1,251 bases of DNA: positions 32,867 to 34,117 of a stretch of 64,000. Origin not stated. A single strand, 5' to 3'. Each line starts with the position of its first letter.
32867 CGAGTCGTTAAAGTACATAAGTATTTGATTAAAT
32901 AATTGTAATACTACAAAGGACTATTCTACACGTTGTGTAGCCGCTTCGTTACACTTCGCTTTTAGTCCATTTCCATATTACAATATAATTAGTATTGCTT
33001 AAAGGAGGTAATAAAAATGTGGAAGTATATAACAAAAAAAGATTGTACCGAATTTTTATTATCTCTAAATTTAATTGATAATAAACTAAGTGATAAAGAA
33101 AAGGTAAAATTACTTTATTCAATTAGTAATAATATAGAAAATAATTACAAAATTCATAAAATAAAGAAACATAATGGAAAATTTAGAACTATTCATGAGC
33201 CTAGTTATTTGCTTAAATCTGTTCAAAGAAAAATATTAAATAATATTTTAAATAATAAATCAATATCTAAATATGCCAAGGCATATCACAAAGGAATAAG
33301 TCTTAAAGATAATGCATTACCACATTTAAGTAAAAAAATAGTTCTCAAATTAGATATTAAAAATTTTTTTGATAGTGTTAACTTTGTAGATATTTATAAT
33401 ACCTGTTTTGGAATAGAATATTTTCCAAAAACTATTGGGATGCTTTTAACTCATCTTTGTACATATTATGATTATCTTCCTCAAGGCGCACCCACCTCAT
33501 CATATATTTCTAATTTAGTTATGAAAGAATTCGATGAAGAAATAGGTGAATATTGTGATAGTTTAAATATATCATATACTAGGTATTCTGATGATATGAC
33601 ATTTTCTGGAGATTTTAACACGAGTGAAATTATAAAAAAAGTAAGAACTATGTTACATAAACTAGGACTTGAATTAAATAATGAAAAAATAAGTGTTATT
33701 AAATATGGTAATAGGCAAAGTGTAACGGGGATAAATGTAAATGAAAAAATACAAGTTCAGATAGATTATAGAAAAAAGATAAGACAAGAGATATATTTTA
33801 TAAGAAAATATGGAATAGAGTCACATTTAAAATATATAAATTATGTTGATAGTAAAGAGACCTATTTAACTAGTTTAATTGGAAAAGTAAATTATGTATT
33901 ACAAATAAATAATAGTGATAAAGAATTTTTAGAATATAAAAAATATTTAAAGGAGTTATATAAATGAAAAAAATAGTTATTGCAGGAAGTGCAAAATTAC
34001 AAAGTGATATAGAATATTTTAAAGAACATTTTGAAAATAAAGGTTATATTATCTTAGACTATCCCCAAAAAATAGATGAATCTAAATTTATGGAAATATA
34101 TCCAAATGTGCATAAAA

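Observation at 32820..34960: Complete retron-like defence locus: promoter, msr/msd-type RNA, retron RT, NDT-like protein, NUDIX hydrolase and terminator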

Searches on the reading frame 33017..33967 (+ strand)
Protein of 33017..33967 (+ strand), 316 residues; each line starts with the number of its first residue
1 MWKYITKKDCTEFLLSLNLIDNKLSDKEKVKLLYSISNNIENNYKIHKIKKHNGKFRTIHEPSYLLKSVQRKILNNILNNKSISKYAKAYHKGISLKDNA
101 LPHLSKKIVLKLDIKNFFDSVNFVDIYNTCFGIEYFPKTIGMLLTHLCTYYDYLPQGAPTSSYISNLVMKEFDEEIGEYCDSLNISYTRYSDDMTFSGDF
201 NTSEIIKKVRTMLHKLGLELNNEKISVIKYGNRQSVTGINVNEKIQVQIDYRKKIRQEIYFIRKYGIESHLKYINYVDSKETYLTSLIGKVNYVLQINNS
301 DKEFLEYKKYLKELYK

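Call 3: search_protein_families(library=pfam, proteins=[window:33017-33967:+], max_evalue=0.01)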
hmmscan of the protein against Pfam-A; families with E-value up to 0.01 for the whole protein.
window:33017-33967:+ (316 aa): 1 family
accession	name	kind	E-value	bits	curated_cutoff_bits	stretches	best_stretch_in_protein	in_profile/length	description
PF00078.32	RVT_1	-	8.2e-25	88.2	29.6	1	49-229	1-193/205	Reverse transcriptase (RNA-dependent DNA polymerase)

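Call 4: search_protein_families(library=padloc, proteins=[window:33017-33967:+], max_evalue=0.01)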
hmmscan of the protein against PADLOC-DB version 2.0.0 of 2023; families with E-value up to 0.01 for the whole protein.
window:33017-33967:+ (316 aa): 58 families (the best 25 are shown)
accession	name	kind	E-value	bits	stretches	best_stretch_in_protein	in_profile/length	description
PDLC03739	RT_Ec107-like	-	1.9e-129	429.4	1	9-313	2-306/307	retron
PDLC02942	RT_III-A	-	6.8e-108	358.8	1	29-315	55-338/341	-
PDLC02946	RT_III-A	-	4e-84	280.6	1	31-303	49-318/330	-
PDLC02943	RT_III-A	-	6e-78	260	1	29-315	35-319/322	-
PDLC02944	RT_III-A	-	8.2e-74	247.8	2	153-300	204-356/597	-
PDLC02941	RT_II-A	-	6e-68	227.3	1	30-312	27-294/309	-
PDLC02945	RT_III-A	-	9.3e-68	226.9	2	152-303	200-349/362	-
PDLC02940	RT_II-A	-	1.3e-62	210.1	1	31-303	199-459/477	-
PDLC02961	RT-TIR_XII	-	9.5e-62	207.4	1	30-313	29-329/475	single gene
PDLC02962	RT-TIR_XII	-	1.7e-61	206.6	1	30-313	29-330/478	single gene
PDLC02956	RT_XIII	-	1.3e-60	203.8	1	32-302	133-413/469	-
PDLC02960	RT-Protease_XI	-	2e-60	203.2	1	31-304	25-307/506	single gene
PDLC02959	RT-Protease_XI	-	1.2e-59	200.6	1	31-304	24-310/510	single gene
PDLC02952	RT_VI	-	1.8e-59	199.3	1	29-303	19-277/279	-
PDLC02967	RT-Toprim_I-C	-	1e-56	190.8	1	26-310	20-309/549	single gene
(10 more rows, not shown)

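Call 5: search_protein_families(library=ncbifam, proteins=[window:33017-33967:+], max_evalue=0.01)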
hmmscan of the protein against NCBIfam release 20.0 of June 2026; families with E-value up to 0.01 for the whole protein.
window:33017-33967:+ (316 aa): 6 families
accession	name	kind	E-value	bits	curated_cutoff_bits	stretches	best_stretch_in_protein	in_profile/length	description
NF038233.2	retron_St85_RT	exception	2.9e-64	217.1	235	1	31-307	12-286/289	retron St85 family RNA-directed DNA polymerase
NF042941.1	Retron_TIR_antiphage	equivalog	4.2e-52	177.5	600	1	29-304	13-311/464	TIR domain-containing anti-phage reverse transcriptase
NF038237.1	retron_Ec67_fus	exception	3.8e-50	170.9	450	1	25-304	20-321/572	retron Ec67 family RNA-directed DNA polymerase/endonuclease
NF041746.1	Drt2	equivalog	4.2e-16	59.1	390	1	154-235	224-306/416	antiviral reverse transcriptase Drt2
NF041747.1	Drt3a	equivalog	1.5e-15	57.5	200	1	20-235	21-245/412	antiviral reverse transcriptase Drt3a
TIGR04416.1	group_II_RT_mat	equivalog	4e-15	55.8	300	1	43-296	52-327/353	group II intron reverse transcriptase/maturase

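Call 14: find_homologous_proteins(query=window:33017-33964:+, max_evalue=1e-20)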
Query window:33017-33964:+ (316 aa): 4272 proteins with E <= 1e-20 among 6387 candidates; the best 120 are listed.
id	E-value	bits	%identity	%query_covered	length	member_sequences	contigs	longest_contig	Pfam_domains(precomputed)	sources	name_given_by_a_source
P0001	7.0e-202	687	100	100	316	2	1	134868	PF00078.33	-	-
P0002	7.1e-169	579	83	100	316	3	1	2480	PF00078.33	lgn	-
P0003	2.0e-168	578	83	100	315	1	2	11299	PF00078.33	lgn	-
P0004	1.9e-159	548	80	98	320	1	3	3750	PF00078.33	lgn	-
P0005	2.7e-157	541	79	98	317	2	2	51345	PF00078.33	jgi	-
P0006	1.8e-142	492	74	100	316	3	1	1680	PF00078.33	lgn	-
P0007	2.2e-142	492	73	100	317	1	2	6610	PF00078.33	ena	-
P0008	4.3e-142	491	73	100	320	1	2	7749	PF00078.33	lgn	-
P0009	3.1e-141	488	72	100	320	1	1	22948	PF00078.33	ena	-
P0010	2.8e-140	485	72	100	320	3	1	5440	PF00078.33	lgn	-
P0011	4.0e-140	485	70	98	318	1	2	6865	PF00078.33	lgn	-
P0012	5.3e-140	484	72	100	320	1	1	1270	PF00078.33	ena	-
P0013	3.3e-139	482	72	99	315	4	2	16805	PF00078.33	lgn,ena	-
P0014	4.8e-139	481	72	100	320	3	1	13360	PF00078.33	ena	-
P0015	3.9e-137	475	72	100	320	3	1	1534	PF00078.33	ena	-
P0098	1.2e-130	454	66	99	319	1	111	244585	PF00078.33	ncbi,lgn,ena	-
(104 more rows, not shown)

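Call 18: find_encoding_contigs(protein=P0098, flank=4000, max_places=4)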
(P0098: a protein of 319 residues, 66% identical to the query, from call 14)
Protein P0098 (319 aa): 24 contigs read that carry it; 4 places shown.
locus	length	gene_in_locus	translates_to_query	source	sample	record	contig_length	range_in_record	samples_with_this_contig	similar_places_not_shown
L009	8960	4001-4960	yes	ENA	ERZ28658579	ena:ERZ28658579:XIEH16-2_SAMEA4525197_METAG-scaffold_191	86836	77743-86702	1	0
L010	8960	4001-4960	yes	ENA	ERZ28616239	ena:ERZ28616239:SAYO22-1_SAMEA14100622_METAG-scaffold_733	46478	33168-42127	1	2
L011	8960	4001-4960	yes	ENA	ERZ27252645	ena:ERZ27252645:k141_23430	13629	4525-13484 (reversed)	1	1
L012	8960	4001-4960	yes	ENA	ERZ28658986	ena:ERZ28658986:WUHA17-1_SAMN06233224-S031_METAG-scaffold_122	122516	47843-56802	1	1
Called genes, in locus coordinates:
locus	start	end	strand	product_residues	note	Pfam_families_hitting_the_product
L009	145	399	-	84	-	-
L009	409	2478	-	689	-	-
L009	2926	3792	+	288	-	PF02463:SMC_N, PF00005:ABC_tran (weak), PF13304:AAA_21 (weak), PF13175:AAA_15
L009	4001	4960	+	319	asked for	PF00078:RVT_1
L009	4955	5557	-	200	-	-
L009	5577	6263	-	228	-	PF03432:Relaxase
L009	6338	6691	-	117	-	PF14198:TnpV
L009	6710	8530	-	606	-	PF00239:Resolvase, PF07508:Recombinase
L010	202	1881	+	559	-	PF20247:DUF6602, PF06821:Ser_hydrolase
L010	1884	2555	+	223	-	PF13489:Methyltransf_23, PF08241:Methyltransf_11, PF08242:Methyltransf_12, PF13649:Methyltransf_25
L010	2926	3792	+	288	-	PF02463:SMC_N, PF00005:ABC_tran (weak), PF13304:AAA_21 (weak), PF13175:AAA_15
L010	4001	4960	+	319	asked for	PF00078:RVT_1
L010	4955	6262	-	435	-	PF03432:Relaxase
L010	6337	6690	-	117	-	PF14198:TnpV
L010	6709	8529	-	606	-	PF00239:Resolvase, PF07508:Recombinase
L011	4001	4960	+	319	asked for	PF00078:RVT_1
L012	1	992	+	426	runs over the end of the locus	PF13292:DXP_synthase_N, PF00676:E1_dh (weak), PF02779:Transket_pyr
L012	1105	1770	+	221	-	-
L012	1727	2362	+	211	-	PF01610:DDE_Tnp_ISL3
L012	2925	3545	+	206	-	PF13175:AAA_15 (weak), PF00005:ABC_tran (weak)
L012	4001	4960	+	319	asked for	PF00078:RVT_1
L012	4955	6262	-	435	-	PF03432:Relaxase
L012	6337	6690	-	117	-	PF14198:TnpV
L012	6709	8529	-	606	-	PF00239:Resolvase, PF07508:Recombinase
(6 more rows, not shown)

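Call 21: find_related_loci(query=A1, collection=genome_contigs, flank=6000)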
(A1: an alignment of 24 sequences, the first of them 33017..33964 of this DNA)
Query A1 (316 aa) in genome_contigs; peptide patterns used: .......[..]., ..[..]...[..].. (x = any residue, [..] = any of these).
317 stretches matched a pattern; 308 encode a relative of the query (tblastn E <= 1e-3); the best 80 are kept; 80 distinct loci.
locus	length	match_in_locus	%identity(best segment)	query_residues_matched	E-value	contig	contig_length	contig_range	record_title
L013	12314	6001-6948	73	1-316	6e-149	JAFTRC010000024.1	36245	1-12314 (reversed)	MAG: Bacilli bacterium isolate RGIG4073 Roe_deer_Cecum.Co__c949869, whole genome shotgun sequence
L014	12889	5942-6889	69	1-316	1e-142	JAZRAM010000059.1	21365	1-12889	MAG: Bacilli bacterium isolate T1900045141_TC20190135.MAGScoT_cleanbin_000018 SGB_4920_k141_2130985, whole genome shotgu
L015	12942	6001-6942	70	1-314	3e-142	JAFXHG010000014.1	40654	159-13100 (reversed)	MAG: Bacilli bacterium isolate RGIG6413 Sheep_Rectum-5__c200702, whole genome shotgun sequence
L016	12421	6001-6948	68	1-316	9e-140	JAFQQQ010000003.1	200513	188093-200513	MAG: Bacilli bacterium isolate RGIG2062 Goat_Colon-2__c190, whole genome shotgun sequence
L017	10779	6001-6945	70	1-315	2e-138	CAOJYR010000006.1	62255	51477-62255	MAG TPA_asm: uncultured Tenericutes bacterium isolate SRR17684645_bin.33_metawrap_v1.3_MAG genome assembly, contig: NODE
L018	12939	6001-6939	70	1-314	1e-138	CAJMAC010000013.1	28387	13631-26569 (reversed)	MAG TPA_asm: uncultured Clostridiales bacterium isolate ERR321465-bin.27 genome assembly, contig: NODE_624_length_28387_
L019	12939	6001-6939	66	1-314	2e-136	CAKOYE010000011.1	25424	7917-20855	MAG: uncultured Bacilli bacterium isolate REFINED_METABAT215_TOP10_CONTIGS_1500_ASSEMBLY_K77_MERGED__Hadza_PheChl_Fiber-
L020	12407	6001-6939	68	1-314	1e-136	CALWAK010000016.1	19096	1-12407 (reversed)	MAG: uncultured Bacilli bacterium isolate BRZ_GD__bin14 genome assembly, contig: BRZ_GD__NODE_3680_length_19096_cov_7.30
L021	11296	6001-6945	68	1-316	1e-135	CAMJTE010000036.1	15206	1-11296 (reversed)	MAG: uncultured Bacillales bacterium isolate SRR12081298_bin.74_metaWRAP_v1.3_MAG genome assembly, contig: ERZ12289774.5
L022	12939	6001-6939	66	1-314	2e-135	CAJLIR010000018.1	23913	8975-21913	MAG TPA_asm: uncultured Bacillales bacterium isolate ERR1600721-bin.53 genome assembly, contig: NODE_1736_length_23913_c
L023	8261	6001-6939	66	1-314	6e-135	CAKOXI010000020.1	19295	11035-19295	MAG: uncultured Bacilli bacterium isolate REFINED_METABAT215_TOP10_CONTIGS_1500_ASSEMBLY_K77_MERGED__Hadza_MoBio_hadza-E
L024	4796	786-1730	68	1-316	3e-136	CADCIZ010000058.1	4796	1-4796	MAG: uncultured Erysipelotrichaceae bacterium isolate RUG14702 genome assembly, contig: RUG14702_asm_58, whole genome sh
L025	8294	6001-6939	66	1-314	7e-134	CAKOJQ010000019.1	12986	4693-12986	MAG: uncultured Bacilli bacterium isolate REFINED_METABAT215_TOP10_CONTIGS_1500_ASSEMBLY_K77_MERGED__Hadza_MoBio_C-REDO_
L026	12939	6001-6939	66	1-314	5e-134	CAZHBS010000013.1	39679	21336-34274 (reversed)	MAG TPA_asm: uncultured Muribaculaceae bacterium isolate SRP287540_co1_193 genome assembly, contig: NODE_971_length_3967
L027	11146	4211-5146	67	1-314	7e-134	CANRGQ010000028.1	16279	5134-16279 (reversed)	MAG: uncultured Bacilli bacterium isolate Lapin-021__bin69 genome assembly, contig: Lapin-021__NODE_4057_length_16279_co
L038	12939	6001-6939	67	1-314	2e-132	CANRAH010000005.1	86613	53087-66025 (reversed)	MAG: uncultured Bacilli bacterium isolate Lapin-016__bin50 genome assembly, contig: Lapin-016__NODE_214_length_86613_cov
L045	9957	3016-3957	65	1-314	5e-131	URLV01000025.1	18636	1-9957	uncultured Tenericutes bacterium isolate UMGS1124 genome assembly, contig: NODE_1357_length_18636_cov_18.022227, whole g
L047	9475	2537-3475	66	1-314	2e-130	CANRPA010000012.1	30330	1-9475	MAG: uncultured Bacilli bacterium isolate Lapin-019__bin10 genome assembly, contig: Lapin-019__NODE_847_length_30330_cov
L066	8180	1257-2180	69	1-310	7e-127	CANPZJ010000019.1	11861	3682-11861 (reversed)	MAG: uncultured Bacilli bacterium isolate Lapin-003-2__bin68 genome assembly, contig: Lapin-003-2__NODE_4828_length_1186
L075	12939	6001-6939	66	1-314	3e-132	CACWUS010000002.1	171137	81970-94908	MAG: uncultured Erysipelotrichaceae bacterium isolate RUG10929 genome assembly, contig: RUG10929_asm_2, whole genome sho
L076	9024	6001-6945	64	1-316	6e-125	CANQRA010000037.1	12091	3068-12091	MAG: uncultured Bacilli bacterium isolate Lapin-010__bin27 genome assembly, contig: Lapin-010__NODE_2010_length_12091_co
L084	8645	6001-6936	59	1-314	2e-123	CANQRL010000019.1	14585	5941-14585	MAG: uncultured Bacilli bacterium isolate Lapin-008__bin44 genome assembly, contig: Lapin-008__NODE_4442_length_14585_co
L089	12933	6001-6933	65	1-312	2e-122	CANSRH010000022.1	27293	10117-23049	MAG TPA_asm: uncultured Tenericutes bacterium isolate SRR15510228_bin.30_metawrap_v1.3_MAG genome assembly, contig: NODE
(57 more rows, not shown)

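Call 24: find_encoding_contigs(protein=P0003, flank=5000, max_places=3)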
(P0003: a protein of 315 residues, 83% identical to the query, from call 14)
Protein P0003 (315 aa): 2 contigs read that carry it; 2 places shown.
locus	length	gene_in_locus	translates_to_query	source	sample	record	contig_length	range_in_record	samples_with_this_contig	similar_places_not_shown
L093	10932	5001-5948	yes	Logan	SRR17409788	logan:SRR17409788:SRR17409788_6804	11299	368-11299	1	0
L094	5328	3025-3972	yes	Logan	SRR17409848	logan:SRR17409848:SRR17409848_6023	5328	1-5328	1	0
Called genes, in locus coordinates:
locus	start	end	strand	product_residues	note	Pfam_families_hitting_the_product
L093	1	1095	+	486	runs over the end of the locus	?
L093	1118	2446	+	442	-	PF13306:LRR_5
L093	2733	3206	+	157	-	PF05198:IF3_N, PF00707:IF3_C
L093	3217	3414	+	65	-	PF01632:Ribosomal_L35p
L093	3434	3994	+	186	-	PF00453:Ribosomal_L20, PF07498:Rho_N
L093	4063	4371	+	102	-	-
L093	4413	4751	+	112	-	-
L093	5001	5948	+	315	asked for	PF00078:RVT_1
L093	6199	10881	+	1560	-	PF08305:NPCBM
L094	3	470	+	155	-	?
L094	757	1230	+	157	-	PF05198:IF3_N, PF00707:IF3_C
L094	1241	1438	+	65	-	PF01632:Ribosomal_L35p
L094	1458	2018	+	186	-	PF00453:Ribosomal_L20, PF07498:Rho_N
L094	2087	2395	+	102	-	-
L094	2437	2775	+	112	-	-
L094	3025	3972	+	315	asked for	PF00078:RVT_1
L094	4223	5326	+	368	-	?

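Call 25: find_encoding_contigs(protein=P0005, flank=5000, max_places=3)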
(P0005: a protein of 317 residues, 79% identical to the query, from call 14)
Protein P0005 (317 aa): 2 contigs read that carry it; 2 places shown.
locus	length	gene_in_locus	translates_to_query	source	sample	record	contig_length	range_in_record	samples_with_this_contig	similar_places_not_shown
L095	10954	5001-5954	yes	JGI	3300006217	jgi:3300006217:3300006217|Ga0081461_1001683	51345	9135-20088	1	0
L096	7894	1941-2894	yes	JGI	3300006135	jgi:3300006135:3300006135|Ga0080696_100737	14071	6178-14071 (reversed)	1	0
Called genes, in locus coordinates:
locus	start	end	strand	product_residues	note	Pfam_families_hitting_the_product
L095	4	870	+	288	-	PF10543:ORF6N, PF13091:PLDc_2 (weak)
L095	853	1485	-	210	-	PF02557:VanY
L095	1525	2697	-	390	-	PF02557:VanY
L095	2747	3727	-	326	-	PF02557:VanY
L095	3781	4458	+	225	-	PF01048:PNP_UDP_1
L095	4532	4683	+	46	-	-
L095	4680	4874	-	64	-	-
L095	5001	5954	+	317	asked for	PF00078:RVT_1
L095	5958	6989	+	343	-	PF02540:NAD_synthase, PF03054:tRNA_Me_trans, PF06508:QueC (weak), PF20259:tRNA_Me_trans_M, PF20258:tRNA_Me_trans_C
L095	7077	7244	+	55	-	-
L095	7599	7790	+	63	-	-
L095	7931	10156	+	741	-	PF00005:ABC_tran, PF02463:SMC_N, PF13304:AAA_21 (faint)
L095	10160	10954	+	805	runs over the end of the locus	PF00005:ABC_tran, PF02463:SMC_N (faint), PF12698:ABC2_membrane_3 (weak), PF02687:FtsX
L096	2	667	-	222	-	?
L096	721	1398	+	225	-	PF01048:PNP_UDP_1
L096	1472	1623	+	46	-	-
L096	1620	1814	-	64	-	-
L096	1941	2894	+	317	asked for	PF00078:RVT_1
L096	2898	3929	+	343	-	PF02540:NAD_synthase, PF03054:tRNA_Me_trans, PF06508:QueC (weak), PF20259:tRNA_Me_trans_M, PF20258:tRNA_Me_trans_C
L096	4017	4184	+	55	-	-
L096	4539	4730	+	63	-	-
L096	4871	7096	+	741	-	PF00005:ABC_tran, PF02463:SMC_N, PF13304:AAA_21 (faint)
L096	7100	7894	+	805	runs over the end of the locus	PF00005:ABC_tran, PF02463:SMC_N (faint), PF12698:ABC2_membrane_3 (weak), PF02687:FtsX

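Call 26: find_encoding_contigs(protein=P0004, flank=5000, max_places=3)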
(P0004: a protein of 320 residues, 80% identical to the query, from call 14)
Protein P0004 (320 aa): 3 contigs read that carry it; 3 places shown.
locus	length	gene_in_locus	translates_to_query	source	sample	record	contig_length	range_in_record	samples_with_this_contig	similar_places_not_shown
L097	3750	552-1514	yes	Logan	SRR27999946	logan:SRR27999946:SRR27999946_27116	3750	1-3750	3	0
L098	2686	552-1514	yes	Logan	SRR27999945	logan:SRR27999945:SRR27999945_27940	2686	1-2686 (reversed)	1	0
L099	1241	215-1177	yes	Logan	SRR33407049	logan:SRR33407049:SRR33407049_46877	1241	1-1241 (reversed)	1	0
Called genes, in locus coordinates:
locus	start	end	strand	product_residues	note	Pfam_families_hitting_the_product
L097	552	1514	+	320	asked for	PF00078:RVT_1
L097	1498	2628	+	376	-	PF00266:Aminotran_5, PF01041:DegT_DnrJ_EryC1 (weak)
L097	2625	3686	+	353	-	PF03054:tRNA_Me_trans, PF20259:tRNA_Me_trans_M, PF20258:tRNA_Me_trans_C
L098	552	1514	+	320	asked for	PF00078:RVT_1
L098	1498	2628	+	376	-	PF00266:Aminotran_5, PF01041:DegT_DnrJ_EryC1 (weak)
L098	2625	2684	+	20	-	?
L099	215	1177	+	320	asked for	PF00078:RVT_1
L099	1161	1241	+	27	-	?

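Call 27: find_encoding_contigs(protein=P0002, flank=5000, max_places=3)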
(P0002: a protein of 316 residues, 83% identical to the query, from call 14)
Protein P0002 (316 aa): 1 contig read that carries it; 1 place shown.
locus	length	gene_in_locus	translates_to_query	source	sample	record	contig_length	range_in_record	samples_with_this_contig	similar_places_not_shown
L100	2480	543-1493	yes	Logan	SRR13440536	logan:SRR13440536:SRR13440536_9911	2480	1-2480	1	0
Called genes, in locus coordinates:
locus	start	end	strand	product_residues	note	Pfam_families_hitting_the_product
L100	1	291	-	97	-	?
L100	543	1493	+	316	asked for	PF00078:RVT_1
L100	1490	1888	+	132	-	-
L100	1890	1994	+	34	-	-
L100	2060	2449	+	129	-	PF00293:NUDIX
